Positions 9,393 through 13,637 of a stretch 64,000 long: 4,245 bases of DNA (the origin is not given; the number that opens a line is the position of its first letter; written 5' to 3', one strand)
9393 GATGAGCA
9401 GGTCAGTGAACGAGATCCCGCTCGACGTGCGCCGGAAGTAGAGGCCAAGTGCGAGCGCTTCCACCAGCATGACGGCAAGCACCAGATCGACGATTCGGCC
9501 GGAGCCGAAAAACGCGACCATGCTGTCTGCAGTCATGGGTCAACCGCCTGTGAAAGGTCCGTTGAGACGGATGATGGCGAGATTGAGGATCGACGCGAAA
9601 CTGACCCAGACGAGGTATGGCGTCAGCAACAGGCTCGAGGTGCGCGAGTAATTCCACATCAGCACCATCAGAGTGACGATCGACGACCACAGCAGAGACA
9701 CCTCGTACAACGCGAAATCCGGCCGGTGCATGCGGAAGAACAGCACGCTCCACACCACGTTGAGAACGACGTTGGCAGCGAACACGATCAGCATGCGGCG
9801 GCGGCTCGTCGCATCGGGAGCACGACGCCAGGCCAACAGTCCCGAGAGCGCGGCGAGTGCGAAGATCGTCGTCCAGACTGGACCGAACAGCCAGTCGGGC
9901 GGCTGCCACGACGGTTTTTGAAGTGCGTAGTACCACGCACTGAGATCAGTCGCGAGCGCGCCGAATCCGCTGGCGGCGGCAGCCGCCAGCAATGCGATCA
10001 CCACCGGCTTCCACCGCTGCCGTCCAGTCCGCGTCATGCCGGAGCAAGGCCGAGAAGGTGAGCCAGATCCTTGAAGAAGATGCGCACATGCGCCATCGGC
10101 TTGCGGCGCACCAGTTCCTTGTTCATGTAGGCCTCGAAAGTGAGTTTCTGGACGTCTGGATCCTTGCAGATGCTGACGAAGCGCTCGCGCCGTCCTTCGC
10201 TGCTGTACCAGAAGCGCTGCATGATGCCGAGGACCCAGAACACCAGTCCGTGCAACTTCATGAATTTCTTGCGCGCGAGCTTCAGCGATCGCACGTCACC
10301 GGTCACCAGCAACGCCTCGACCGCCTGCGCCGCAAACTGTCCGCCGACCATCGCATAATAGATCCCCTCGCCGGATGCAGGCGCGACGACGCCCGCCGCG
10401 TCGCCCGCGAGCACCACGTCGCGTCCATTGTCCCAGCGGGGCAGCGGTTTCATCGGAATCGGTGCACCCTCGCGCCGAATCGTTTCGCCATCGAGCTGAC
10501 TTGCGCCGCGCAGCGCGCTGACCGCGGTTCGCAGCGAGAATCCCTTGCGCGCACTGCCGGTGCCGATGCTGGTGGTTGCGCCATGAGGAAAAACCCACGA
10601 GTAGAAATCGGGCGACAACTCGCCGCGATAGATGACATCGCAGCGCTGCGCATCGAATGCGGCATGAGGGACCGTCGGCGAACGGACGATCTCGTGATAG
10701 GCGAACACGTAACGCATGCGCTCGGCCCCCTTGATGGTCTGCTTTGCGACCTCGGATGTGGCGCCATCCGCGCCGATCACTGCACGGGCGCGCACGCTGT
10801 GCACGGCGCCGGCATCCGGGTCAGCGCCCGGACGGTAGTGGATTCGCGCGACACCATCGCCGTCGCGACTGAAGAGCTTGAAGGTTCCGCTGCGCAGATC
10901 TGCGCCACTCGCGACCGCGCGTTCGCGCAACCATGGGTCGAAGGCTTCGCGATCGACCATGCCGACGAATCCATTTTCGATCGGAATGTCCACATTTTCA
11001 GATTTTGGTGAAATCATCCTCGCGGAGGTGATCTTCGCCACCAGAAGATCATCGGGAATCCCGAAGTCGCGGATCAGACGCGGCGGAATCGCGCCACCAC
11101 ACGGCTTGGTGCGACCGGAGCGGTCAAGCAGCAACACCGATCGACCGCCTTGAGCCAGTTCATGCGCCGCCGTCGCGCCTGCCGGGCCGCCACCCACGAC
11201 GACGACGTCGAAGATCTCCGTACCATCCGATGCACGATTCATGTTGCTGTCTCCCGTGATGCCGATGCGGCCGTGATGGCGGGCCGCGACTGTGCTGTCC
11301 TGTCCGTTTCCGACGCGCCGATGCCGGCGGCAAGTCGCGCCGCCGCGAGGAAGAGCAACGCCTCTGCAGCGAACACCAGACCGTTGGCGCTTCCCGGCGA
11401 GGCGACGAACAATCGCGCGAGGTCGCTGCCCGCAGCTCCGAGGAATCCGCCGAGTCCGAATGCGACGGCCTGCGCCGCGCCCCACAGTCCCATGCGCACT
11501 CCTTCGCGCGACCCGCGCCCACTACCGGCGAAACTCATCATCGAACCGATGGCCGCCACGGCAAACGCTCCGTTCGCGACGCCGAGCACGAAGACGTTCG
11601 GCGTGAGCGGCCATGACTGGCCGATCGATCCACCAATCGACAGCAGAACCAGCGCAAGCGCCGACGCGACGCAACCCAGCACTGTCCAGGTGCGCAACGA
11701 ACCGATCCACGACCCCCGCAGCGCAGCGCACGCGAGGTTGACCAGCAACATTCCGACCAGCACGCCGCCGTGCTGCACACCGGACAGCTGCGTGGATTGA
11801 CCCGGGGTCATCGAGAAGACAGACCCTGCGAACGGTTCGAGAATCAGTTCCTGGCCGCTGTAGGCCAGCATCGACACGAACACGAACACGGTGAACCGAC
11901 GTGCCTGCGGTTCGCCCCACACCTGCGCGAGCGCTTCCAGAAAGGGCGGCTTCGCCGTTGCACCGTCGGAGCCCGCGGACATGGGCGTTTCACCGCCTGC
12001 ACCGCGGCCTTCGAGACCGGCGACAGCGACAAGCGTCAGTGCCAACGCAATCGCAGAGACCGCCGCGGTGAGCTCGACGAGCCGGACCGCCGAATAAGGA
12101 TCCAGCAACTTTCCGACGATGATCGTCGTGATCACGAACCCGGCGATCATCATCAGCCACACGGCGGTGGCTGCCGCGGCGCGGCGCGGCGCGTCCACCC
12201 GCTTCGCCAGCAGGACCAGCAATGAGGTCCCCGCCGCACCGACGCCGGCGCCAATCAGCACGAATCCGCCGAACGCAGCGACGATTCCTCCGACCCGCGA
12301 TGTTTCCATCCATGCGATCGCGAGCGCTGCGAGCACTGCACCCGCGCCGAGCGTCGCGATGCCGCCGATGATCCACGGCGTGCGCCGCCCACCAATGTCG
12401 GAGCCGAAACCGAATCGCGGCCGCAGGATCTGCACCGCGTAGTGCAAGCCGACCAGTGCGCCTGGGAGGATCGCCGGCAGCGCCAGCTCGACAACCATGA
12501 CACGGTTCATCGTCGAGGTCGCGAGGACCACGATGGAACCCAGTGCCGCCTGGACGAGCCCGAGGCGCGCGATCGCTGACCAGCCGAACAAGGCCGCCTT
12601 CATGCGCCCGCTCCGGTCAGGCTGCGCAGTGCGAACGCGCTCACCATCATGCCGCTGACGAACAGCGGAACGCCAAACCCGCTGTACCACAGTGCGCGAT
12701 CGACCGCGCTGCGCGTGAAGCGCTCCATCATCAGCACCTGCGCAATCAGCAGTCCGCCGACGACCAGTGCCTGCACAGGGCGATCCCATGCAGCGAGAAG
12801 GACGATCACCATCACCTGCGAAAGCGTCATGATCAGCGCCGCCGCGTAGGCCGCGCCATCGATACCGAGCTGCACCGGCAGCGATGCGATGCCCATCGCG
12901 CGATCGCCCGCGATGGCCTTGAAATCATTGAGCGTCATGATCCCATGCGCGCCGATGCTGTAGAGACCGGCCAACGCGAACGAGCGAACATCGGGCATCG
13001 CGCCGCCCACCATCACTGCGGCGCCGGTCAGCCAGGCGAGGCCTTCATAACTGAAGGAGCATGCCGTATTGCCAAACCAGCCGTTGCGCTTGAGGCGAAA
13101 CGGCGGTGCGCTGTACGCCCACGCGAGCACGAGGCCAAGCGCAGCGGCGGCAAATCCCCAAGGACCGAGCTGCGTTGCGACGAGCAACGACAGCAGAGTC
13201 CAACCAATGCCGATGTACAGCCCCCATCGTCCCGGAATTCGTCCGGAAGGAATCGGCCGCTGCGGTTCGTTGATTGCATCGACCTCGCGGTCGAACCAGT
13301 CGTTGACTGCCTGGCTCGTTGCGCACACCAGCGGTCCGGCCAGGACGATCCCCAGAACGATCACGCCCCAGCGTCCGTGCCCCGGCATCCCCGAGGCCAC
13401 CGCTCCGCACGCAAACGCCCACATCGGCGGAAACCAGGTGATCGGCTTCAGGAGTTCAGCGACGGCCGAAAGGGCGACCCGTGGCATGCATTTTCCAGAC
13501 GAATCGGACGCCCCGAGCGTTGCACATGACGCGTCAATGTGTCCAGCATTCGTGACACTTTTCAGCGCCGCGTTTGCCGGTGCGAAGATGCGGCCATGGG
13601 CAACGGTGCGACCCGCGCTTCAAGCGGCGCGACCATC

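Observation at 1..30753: Anoxygenic photosynthesis gene cluster in a Xanthomonadales (Dokdonella-like) chromosome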

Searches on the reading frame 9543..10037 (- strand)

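Call 6: search_protein_families(library=ncbifam, proteins=[window:9543-10037:-], max_evalue=0.00001)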
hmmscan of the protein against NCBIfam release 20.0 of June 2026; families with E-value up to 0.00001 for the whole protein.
window:9543-10037:- (165 aa): 1 family
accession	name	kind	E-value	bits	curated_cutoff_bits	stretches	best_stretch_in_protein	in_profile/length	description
NF047825.1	T-richsensTspOAlph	equivalog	1.4e-30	106.5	180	1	9-159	3-148/152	tryptophan-rich sensory protein TspO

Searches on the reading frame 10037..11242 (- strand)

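Call 7: search_protein_families(library=ncbifam, proteins=[window:10037-11242:-], max_evalue=0.00001)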
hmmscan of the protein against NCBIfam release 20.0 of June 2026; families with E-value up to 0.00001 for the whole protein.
window:10037-11242:- (402 aa): 31 families (the best 25 are shown)
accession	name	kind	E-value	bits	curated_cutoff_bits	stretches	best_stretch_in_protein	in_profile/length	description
TIGR02023.1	BchP-ChlP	subfamily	2.5e-150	500.8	343.3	1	12-397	2-387/388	geranylgeranyl diphosphate reductase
TIGR02028.1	ChlP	equivalog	2.9e-76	256.8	505.3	1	13-396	3-396/398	geranylgeranyl reductase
TIGR02032.1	GG-red-SF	subfamily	2.2e-72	244.3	158.8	1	11-308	1-297/297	geranylgeranyl reductase family protein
NF041080.1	DGGGPL_reductase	equivalog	3.7e-25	88.7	580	1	11-333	2-338/447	digeranylgeranylglycerophospholipid reductase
NF049967.1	QhpG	equivalog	1.2e-19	70.5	240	1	13-176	1-155/423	flavin-dependent monooxygenase QhpG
NF008519.0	PRK11445.1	equivalog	4.5e-18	65.6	303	1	9-307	2-299/355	FAD-binding protein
NF041160.1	DGGPL_Thplmales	equivalog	2.3e-16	59.7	780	1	10-310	3-312/396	digeranylgeranylglycerophospholipid reductase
NF045655.1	MkRedMenJ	equivalog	2.6e-15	56.2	700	1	12-310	6-317/406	menaquinone reductase MenJ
NF004829.0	PRK06183.1-3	subfamily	1e-11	44.3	390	1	9-43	7-41/520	bifunctional 3-(3-hydroxy-phenyl)propionate/3-hydroxycinnamic acid hydroxylase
NF041385.1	Dggglyphlred_Halo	equivalog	1.2e-11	43.8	700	1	9-224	3-216/405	digeranylgeranylglycerophospholipid reductase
NF004780.0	PRK06126.1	subfamily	1.1e-09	37.1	445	0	8-46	6-44/552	hypothetical protein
NF046068.1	AkvoneHdxseDnrF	equivalog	2e-09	36.9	650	1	13-167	1-174/439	aklavinone 12-hydroxylase DnrF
NF004832.0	PRK06184.1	subfamily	3.3e-09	36.1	476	1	9-168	5-176/506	hypothetical protein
NF046069.1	AkvoneHdxseRdmE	equivalog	5.5e-09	35.3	700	0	87-167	98-175/521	aklavinone 12-hydroxylase RdmE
NF005720.0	PRK07538.1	subfamily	2.7e-08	33.2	400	0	265-307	291-332/418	hypothetical protein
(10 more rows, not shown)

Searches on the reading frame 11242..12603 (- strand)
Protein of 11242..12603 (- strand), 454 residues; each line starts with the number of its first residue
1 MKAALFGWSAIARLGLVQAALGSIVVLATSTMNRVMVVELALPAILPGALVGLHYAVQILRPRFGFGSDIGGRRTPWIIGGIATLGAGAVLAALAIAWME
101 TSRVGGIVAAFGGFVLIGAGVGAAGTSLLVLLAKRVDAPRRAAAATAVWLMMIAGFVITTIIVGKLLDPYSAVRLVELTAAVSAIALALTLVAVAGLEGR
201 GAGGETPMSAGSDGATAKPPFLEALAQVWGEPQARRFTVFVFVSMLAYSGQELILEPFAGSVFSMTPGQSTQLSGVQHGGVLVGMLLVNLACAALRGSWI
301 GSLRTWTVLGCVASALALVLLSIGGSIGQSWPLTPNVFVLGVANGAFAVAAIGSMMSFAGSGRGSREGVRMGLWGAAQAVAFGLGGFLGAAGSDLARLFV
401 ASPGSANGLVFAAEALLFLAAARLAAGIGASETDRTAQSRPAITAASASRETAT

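Call 7: search_protein_families(library=ncbifam, proteins=[window:11242-12603:-], max_evalue=0.00001)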
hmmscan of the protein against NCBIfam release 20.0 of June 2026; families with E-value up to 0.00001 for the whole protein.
window:11242-12603:- (454 aa): 0 families

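Call 42: search_protein_families(library=pfam, proteins=[window:11242-12603:-], max_evalue=0.001)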
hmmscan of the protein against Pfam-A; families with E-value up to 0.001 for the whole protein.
window:11242-12603:- (454 aa): 1 family
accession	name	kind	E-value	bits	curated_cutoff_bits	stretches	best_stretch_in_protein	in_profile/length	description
PF03209.21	PUCC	-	1.1e-88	298.4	21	1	31-428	1-396/401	PUCC protein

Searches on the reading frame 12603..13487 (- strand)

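Call 7: search_protein_families(library=ncbifam, proteins=[window:12603-13487:-], max_evalue=0.00001)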
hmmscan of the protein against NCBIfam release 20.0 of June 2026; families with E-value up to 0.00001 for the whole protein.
window:12603-13487:- (295 aa): 20 families
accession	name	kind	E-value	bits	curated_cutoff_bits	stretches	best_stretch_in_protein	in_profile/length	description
NF005742.0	PRK07566.1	equivalog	6e-120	400.1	313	1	6-290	28-313/315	chlorophyll synthase ChlG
TIGR01476.1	chlor_syn_BchG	subfamily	6.2e-96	321.2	212.3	1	10-288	4-283/283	(bacterio)chlorophyll synthase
TIGR02056.1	ChlG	equivalog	2.4e-53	181.7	436.45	1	11-287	21-304/306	chlorophyll synthase ChlG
NF009058.0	PRK12392.1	subfamily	1.6e-40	139.2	494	1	8-255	16-271/333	bacteriochlorophyll c synthase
NF009521.0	PRK12882.1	equivalog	3.8e-27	95.2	296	1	44-286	41-272/280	geranylgeranylglycerol-phosphate geranylgeranyltransferase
NF009523.0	PRK12884.1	equivalog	2.3e-25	89.4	269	1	42-233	38-221/279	prenyltransferase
NF009522.0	PRK12883.1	equivalog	1.8e-19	70.3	353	1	47-225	42-212/279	geranylgeranylglycerol-phosphate geranylgeranyltransferase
NF009525.0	PRK12887.1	equivalog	5.4e-15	55.5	226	1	61-254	73-271/310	homogentisate phytyltransferase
NF009516.0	PRK12875.1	equivalog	5.1e-14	52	205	1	61-269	73-270/292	prenyltransferase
NF009513.0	PRK12872.1-3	equivalog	8.2e-14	51.8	288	1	47-263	58-269/293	prenyltransferase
NF045897.1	SCO3242_trans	equivalog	6.8e-13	48.8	260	1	27-166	20-144/287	SCO3242 family prenyltransferase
TIGR01475.1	ubiA_other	subfamily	8.6e-12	45.1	180.8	1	43-263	38-258/282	UbiA-like polyprenyltransferase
TIGR01474.1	ubiA_proteo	equivalog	9.4e-12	45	275.45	1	18-258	20-249/282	4-hydroxybenzoate octaprenyltransferase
NF035940.1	prenyl_rel_EboC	equivalog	2.2e-09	37.1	250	1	45-127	42-124/292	UbiA-like protein EboC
TIGR01473.1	cyoE_ctaB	equivalog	1.7e-08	34.6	210.3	1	9-136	3-130/281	heme o synthase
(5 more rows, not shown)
